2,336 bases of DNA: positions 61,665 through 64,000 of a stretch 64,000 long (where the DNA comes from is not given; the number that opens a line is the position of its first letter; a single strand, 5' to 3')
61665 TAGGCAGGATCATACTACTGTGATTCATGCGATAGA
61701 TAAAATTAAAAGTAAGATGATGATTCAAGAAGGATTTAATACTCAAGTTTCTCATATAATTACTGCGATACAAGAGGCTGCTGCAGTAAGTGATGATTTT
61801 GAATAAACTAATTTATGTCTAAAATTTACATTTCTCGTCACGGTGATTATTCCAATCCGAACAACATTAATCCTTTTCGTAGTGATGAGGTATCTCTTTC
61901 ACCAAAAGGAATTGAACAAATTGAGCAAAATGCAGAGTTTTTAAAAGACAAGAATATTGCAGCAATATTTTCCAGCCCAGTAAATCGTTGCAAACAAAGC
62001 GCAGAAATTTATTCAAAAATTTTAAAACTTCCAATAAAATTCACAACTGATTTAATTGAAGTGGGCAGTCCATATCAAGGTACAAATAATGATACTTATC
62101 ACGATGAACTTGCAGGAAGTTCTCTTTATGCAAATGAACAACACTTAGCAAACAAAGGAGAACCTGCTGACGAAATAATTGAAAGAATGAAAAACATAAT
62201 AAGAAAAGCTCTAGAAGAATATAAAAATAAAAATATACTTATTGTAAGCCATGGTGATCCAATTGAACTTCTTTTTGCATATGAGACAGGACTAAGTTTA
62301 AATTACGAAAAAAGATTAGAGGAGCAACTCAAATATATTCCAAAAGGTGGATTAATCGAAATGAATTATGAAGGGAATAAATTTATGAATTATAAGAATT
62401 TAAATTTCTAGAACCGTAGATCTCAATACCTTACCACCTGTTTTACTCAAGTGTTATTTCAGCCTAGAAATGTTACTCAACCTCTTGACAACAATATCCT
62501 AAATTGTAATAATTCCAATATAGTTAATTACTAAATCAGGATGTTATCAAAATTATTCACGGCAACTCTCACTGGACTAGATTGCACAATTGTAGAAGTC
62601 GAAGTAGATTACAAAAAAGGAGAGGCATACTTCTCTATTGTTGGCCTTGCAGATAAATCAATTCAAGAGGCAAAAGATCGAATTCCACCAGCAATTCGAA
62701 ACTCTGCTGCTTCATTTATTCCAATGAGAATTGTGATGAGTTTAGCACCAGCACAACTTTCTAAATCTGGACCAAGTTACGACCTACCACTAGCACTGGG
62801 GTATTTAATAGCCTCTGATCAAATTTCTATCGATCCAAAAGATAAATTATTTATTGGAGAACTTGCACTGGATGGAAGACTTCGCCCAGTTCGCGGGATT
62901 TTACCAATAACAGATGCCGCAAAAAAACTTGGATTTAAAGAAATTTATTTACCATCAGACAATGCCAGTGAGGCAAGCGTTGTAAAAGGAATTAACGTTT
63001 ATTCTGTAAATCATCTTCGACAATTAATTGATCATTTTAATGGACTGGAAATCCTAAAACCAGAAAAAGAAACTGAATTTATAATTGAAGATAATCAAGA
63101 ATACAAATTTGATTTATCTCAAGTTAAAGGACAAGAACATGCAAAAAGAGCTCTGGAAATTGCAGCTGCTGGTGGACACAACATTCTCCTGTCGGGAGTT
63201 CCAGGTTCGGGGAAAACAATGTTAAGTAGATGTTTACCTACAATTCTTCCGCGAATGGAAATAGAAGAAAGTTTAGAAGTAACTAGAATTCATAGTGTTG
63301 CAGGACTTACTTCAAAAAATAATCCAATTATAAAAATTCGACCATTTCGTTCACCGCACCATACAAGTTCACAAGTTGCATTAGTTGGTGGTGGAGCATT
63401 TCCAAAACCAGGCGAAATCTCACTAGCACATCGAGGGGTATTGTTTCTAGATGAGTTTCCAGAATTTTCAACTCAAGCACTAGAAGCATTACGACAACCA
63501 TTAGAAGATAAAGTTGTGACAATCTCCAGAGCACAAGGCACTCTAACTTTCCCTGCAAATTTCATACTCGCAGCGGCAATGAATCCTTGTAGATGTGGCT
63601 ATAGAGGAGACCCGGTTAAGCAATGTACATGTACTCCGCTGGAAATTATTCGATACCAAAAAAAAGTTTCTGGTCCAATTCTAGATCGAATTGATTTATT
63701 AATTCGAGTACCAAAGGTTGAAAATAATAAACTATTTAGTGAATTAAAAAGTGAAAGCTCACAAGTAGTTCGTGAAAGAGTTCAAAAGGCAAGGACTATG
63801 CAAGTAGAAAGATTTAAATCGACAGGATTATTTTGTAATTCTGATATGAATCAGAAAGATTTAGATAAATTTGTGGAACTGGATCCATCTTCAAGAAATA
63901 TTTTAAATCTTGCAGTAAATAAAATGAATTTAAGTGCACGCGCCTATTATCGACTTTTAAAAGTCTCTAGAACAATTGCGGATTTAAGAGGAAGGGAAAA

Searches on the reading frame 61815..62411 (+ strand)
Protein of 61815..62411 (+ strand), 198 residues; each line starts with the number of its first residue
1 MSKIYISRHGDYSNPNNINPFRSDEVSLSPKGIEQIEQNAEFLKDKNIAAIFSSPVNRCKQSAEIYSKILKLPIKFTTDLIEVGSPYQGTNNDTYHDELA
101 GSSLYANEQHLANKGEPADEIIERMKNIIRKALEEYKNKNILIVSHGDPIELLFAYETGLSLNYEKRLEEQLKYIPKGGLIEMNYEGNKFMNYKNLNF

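Call 4: search_protein_families(library=pfam, proteins=[window:61815-62411:+], max_evalue=0.01)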
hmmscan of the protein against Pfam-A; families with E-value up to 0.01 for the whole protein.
window:61815-62411:+ (198 aa): 1 family
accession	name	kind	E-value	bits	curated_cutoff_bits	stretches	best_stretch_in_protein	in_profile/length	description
PF00300.27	His_Phos_1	-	4.8e-28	98.6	21.7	1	4-168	1-169/194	Histidine phosphatase superfamily (branch 1)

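Call 34: search_protein_families(library=ncbifam, proteins=[window:61815-62411:+], max_evalue=0.001)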
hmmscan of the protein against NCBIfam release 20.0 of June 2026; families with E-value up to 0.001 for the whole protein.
window:61815-62411:+ (198 aa): 13 families
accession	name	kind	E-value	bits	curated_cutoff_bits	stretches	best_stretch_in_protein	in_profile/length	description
TIGR03162.1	ribazole_cobC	equivalog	1.4e-18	67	162.9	1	4-162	1-160/176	alpha-ribazole phosphatase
NF005567.0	PRK07238.1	equivalog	1.3e-16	60.9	326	1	22-154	198-334/378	bifunctional RNase H/acid phosphatase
NF038349.1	dPGM_arch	equivalog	4.4e-16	59.4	225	1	8-160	5-151/194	2,3-diphosphoglycerate-dependent phosphoglycerate mutase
NF045917.1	PhserinePhPspA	equivalog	2.7e-14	53.3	350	1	1-162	1-166/211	phosphoserine phosphatase PspA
NF009994.0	PRK13463.1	equivalog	3.9e-13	49.7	277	1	3-162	4-167/203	phosphoserine phosphatase 1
TIGR03848.1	MSMEG_4193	subfamily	5.2e-13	48.9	203.85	1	7-169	5-175/204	MSMEG_4193 family putative phosphomutase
NF002901.0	PRK03482.1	equivalog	4.3e-11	42.8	261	1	1-169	1-173/215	2,3-diphosphoglycerate-dependent phosphoglycerate mutase GpmB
NF011580.0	PRK15004.1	equivalog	1.6e-09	38.1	250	1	3-155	2-158/203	adenosylcobalamin/alpha-ribazole phosphatase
TIGR00249.1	sixA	equivalog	5.3e-07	29.6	74.5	1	3-73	2-69/154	phosphohistidine phosphatase SixA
NF009993.0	PRK13462.1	equivalog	1.1e-05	25.2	226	1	6-148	10-149/203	acid phosphatase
NF010713.0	PRK14115.1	equivalog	0.0007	18.9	305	0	1-49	1-49/248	2,3-diphosphoglycerate-dependent phosphoglycerate mutase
NF002217.0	PRK01112.1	equivalog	0.00075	18.9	320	0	1-63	1-63/228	2,3-bisphosphoglycerate-dependent phosphoglycerate mutase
TIGR01258.1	pgm_1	subfamily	0.00092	18.7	81.7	0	3-64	2-65/245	2,3-bisphosphoglycerate-dependent phosphoglycerate mutase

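Call 40: find_encoding_contigs(protein=window:61815-62411:+, flank=10000, max_places=3)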
Protein window:61815-62411:+ (198 aa): no gene with exactly this product is on record in the collection.

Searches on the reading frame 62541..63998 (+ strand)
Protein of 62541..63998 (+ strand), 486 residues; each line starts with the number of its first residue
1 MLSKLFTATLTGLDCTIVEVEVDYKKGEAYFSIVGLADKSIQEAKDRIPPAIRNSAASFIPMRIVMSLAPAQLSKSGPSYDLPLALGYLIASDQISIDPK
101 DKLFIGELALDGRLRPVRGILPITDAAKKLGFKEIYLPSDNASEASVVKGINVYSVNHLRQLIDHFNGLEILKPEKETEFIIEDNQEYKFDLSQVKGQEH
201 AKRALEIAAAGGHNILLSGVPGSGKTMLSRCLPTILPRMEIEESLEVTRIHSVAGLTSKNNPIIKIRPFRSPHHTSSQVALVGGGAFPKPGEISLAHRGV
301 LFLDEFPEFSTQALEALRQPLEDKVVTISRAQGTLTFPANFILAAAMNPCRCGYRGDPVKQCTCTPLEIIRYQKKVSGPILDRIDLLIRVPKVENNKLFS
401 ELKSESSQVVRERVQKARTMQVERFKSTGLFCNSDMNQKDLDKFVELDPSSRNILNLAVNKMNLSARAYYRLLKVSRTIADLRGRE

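Call 38: search_protein_families(library=pfam, proteins=[window:62541-63998:+], max_evalue=0.001)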
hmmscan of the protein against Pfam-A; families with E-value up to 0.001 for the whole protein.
window:62541-63998:+ (486 aa): 8 families
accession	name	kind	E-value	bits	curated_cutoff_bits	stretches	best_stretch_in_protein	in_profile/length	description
PF01078.27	Mg_chelatase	-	1.3e-93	312.6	20.3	1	191-397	1-206/207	Magnesium chelatase, subunit ChlI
PF13541.12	ChlI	-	2.8e-36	124.5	27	1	20-141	1-121/121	Subunit ChlI of Mg-chelatase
PF13335.12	Mg_chelatase_C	-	3e-25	89.1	26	1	405-486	2-80/94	Magnesium chelatase, subunit ChlI C-terminal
PF00493.29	MCM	-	1.4e-08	34.6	23.3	1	195-390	41-204/224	MCM P-loop domain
PF07728.20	AAA_5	-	3.6e-06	27.5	22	1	214-351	1-125/139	AAA domain (dynein-related subfamily)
PF00158.32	Sigma54_activat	-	8.2e-05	22.8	20.2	0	288-327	84-123/168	Sigma-54 interaction domain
PF13191.12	AAA_16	-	0.00025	22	32.6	0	202-238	13-50/167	AAA ATPase domain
PF05362.19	Lon_C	-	0.00036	20.6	21.1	1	71-164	103-200/205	Lon protease (S16) C-terminal proteolytic domain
